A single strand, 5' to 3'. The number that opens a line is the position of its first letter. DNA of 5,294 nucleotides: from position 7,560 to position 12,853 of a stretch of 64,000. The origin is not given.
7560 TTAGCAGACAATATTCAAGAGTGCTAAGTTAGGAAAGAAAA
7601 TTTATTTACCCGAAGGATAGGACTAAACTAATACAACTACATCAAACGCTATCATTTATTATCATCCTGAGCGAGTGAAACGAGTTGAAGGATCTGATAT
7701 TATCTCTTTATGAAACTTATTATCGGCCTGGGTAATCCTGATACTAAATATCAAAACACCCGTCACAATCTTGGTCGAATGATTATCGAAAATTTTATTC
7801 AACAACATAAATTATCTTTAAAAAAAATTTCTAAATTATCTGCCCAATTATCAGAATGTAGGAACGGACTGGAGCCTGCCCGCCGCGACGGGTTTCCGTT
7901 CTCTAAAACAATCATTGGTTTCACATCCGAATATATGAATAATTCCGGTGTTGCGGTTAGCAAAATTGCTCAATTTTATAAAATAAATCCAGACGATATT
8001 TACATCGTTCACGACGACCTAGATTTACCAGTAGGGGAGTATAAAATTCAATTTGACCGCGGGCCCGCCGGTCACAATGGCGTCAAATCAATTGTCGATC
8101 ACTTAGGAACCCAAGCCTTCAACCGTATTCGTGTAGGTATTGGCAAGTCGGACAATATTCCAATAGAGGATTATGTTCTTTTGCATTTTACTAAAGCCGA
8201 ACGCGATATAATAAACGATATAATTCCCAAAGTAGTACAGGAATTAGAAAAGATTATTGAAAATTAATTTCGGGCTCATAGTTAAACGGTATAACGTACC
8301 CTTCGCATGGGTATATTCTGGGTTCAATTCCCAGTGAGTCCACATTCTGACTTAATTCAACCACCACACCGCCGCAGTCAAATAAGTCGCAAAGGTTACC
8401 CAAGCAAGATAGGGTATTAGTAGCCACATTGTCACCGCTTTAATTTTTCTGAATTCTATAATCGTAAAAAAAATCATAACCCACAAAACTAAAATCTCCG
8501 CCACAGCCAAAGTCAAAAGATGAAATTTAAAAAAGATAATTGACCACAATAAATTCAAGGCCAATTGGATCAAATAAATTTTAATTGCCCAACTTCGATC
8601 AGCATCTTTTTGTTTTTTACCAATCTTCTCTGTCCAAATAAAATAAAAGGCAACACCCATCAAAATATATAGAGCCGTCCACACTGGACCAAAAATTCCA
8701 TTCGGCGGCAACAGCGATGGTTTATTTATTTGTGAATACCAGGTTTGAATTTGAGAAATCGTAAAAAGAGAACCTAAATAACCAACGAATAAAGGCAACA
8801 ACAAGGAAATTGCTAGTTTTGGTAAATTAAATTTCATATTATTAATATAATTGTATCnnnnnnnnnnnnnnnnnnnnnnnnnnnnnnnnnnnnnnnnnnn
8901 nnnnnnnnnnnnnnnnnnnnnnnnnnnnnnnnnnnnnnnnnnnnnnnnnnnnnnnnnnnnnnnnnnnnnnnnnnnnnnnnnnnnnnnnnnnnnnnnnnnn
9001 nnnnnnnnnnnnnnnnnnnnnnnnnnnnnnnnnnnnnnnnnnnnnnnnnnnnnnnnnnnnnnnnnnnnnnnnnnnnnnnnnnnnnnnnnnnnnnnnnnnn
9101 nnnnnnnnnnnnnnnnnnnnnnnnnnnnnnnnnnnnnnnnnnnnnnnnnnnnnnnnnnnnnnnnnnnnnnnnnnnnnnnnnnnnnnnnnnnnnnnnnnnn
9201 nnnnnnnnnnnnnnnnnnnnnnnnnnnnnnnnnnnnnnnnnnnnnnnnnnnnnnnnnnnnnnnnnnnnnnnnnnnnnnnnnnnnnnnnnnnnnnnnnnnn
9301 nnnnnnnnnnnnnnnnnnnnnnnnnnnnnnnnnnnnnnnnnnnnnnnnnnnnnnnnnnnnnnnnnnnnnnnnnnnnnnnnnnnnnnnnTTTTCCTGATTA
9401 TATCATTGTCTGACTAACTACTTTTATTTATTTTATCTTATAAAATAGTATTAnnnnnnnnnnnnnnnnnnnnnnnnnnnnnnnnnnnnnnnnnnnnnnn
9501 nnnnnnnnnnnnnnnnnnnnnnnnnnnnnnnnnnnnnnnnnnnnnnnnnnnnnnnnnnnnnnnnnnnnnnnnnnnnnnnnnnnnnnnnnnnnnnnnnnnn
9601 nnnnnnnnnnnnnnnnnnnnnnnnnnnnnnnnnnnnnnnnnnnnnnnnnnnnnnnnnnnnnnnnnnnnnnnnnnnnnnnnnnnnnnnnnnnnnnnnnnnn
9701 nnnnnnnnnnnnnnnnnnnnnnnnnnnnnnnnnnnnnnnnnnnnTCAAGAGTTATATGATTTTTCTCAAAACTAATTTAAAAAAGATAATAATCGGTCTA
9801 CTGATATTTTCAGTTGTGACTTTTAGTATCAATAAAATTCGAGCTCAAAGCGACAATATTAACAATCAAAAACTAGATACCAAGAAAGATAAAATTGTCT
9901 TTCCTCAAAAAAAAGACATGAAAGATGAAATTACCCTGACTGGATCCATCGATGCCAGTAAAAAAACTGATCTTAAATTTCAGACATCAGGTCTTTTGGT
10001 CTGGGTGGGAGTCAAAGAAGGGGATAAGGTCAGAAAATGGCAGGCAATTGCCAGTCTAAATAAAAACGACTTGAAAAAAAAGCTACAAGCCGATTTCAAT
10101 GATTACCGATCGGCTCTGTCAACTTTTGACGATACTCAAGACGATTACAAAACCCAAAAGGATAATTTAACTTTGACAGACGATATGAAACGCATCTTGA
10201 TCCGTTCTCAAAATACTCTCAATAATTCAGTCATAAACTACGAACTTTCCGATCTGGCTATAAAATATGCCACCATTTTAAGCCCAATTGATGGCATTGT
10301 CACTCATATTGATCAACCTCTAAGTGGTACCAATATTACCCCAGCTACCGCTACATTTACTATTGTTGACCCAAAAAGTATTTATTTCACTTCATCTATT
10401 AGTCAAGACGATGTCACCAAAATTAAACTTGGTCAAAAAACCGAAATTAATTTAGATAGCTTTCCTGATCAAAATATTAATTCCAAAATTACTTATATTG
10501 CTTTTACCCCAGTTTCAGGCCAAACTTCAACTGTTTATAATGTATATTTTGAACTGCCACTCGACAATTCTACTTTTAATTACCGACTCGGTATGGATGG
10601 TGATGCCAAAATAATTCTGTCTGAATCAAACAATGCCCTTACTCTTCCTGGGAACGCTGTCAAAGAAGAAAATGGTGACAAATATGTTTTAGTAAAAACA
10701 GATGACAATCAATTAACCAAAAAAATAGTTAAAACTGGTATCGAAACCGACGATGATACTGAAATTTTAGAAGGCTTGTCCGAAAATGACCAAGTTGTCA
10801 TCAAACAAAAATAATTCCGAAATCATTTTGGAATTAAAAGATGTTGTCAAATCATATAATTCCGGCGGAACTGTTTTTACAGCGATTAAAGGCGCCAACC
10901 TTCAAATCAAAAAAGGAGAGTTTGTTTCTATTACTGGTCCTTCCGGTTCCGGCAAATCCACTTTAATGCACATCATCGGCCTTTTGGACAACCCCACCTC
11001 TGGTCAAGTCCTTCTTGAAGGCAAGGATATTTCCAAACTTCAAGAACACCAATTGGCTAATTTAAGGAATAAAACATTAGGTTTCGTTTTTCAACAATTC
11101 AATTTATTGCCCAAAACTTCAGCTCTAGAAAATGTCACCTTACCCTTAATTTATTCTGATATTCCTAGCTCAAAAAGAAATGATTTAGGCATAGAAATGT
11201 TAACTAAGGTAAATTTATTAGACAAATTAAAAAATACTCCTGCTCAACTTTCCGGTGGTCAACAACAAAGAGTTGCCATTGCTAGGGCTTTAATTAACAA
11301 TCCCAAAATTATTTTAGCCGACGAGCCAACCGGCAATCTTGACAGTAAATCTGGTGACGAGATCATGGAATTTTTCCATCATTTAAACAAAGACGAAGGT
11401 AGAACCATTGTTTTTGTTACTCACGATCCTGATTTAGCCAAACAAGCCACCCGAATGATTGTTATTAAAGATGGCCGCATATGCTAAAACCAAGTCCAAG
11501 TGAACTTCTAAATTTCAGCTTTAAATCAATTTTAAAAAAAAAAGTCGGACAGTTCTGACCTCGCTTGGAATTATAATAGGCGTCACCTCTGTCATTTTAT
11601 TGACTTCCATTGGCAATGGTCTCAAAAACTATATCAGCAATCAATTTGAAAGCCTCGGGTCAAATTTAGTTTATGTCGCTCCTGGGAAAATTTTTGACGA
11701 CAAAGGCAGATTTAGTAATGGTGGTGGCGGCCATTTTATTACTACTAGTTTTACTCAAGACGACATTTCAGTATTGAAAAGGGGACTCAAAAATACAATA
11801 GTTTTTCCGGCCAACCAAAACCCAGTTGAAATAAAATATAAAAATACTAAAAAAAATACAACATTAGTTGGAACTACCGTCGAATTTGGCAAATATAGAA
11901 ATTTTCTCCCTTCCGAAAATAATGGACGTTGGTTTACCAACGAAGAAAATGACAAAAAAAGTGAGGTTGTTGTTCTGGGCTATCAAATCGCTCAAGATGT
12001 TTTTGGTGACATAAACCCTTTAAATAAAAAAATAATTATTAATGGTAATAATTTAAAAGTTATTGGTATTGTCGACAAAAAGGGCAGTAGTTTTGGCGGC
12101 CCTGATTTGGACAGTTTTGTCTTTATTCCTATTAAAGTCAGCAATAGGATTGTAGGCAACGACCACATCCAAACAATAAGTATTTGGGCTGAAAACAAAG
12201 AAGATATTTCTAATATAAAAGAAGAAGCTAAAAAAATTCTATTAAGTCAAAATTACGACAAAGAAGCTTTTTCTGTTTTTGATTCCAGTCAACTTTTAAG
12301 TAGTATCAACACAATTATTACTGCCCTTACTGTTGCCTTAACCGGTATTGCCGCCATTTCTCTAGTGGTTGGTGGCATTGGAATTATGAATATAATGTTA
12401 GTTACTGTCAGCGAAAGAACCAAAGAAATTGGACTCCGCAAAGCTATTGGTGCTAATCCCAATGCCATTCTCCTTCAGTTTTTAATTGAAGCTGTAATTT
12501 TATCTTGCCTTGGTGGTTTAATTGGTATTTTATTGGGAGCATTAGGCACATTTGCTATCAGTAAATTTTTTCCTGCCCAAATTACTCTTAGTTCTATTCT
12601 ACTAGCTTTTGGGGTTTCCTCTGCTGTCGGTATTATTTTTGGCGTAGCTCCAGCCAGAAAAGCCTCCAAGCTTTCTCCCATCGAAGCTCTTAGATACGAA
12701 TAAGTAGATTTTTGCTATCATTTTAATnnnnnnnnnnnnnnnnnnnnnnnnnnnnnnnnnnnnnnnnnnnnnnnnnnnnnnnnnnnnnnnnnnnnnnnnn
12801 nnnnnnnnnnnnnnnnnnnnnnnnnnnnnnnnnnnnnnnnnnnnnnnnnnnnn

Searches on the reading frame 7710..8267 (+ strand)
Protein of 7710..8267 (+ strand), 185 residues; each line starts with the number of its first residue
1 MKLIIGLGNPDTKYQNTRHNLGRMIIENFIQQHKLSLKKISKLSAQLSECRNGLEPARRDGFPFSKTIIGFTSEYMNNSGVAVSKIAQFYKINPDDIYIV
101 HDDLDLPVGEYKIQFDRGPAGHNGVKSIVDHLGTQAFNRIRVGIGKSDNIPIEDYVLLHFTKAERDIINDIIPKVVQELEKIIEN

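Call 57: search_protein_families(library=pfam, proteins=[window:7710-8267:+], max_evalue=0.001)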
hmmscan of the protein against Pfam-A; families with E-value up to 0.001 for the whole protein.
window:7710-8267:+ (185 aa): 1 family
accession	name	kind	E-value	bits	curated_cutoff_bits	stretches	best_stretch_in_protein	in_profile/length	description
PF01195.25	Pept_tRNA_hydro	-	1e-51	175.8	27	1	3-184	1-172/183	Peptidyl-tRNA hydrolase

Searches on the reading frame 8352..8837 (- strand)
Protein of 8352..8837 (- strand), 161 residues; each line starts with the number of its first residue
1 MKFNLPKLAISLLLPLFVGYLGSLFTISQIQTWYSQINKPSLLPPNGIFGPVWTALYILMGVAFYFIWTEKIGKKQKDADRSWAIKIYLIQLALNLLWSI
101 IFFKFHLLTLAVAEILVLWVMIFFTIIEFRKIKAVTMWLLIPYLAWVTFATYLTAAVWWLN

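Call 57: search_protein_families(library=pfam, proteins=[window:8352-8837:-], max_evalue=0.001)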
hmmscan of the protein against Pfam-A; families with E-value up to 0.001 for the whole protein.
window:8352-8837:- (161 aa): 1 family
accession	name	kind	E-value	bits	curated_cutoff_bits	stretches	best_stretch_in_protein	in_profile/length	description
PF03073.20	TspO_MBR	-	3.8e-48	163.4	24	1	12-159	2-145/145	TspO/MBR family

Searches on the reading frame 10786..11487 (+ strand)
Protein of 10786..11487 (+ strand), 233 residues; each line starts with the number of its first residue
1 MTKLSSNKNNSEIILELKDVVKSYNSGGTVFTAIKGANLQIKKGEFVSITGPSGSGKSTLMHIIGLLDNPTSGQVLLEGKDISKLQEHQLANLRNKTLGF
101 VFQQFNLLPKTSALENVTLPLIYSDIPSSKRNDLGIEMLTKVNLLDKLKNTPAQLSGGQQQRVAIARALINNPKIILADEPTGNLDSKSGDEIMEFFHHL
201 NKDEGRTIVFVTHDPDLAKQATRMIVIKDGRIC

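Call 57: search_protein_families(library=pfam, proteins=[window:10786-11487:+], max_evalue=0.001)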
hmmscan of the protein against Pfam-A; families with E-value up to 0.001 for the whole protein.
window:10786-11487:+ (233 aa): 4 families
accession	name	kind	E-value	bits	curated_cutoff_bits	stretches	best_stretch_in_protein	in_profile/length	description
PF00005.33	ABC_tran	-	2.7e-35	122.4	25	1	35-182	2-136/137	ABC transporter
PF13304.12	AAA_21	-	4.4e-08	34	27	0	151-216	234-301/304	AAA domain, putative AbiEii toxin, Type IV TA system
PF02463.25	SMC_N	-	1.8e-05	24.7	40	1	44-227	24-211/220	RecF/RecN/SMC N terminal domain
PF13555.12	AAA_29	-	7.9e-05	22.8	27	1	37-61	15-39/61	P-loop containing region of AAA domain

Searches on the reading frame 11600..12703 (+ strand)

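Call 57: search_protein_families(library=pfam, proteins=[window:11600-12703:+], max_evalue=0.001)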
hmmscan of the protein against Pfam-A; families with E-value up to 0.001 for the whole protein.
window:11600-12703:+ (367 aa): 2 families
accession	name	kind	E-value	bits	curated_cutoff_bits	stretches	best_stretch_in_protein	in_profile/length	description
PF12704.14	MacB_PCD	-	7.9e-32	111.7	27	1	1-212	18-206/207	MacB-like periplasmic core domain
PF02687.27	FtsX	-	4.6e-20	72.3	25.5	1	250-360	3-120/120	FtsX-like permease C-terminal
